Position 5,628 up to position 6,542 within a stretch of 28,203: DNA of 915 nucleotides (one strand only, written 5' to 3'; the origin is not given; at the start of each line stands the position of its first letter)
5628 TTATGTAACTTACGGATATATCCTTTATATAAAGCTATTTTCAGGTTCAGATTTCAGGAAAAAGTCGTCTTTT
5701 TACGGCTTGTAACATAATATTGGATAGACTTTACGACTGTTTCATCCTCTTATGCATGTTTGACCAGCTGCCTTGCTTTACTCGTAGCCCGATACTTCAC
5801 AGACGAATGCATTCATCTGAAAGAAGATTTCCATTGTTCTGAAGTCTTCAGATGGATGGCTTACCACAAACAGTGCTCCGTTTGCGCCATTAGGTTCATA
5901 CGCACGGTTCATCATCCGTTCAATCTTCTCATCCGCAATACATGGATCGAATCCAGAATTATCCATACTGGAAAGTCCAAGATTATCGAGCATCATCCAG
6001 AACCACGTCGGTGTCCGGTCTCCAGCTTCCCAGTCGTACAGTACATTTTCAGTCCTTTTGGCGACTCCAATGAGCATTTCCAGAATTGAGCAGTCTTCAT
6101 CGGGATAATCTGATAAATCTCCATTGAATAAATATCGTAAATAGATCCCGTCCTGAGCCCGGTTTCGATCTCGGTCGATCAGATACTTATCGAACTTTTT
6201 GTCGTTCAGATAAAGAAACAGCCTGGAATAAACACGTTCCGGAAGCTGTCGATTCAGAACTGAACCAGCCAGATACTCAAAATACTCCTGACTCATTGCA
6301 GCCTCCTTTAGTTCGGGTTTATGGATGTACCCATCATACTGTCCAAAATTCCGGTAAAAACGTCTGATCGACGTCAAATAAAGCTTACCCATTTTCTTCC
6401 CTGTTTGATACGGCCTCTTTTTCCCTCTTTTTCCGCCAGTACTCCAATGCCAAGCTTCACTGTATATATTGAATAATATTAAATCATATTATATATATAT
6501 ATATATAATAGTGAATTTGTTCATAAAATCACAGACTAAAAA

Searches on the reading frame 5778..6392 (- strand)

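Call 14: search_protein_families(library=pfam, proteins=[window:5778-6392:-], max_evalue=0.01)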
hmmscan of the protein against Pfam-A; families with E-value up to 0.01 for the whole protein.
window:5778-6392:- (204 aa): 0 families

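Call 15: search_protein_families(library=phrogs, proteins=[window:5778-6392:-], max_evalue=0.001)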
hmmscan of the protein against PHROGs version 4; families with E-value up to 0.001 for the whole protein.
window:5778-6392:- (204 aa): 1 family
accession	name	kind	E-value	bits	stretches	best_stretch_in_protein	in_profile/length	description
phrog_4678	-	unknown function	1.1e-34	120.8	1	30-200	3-177/181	-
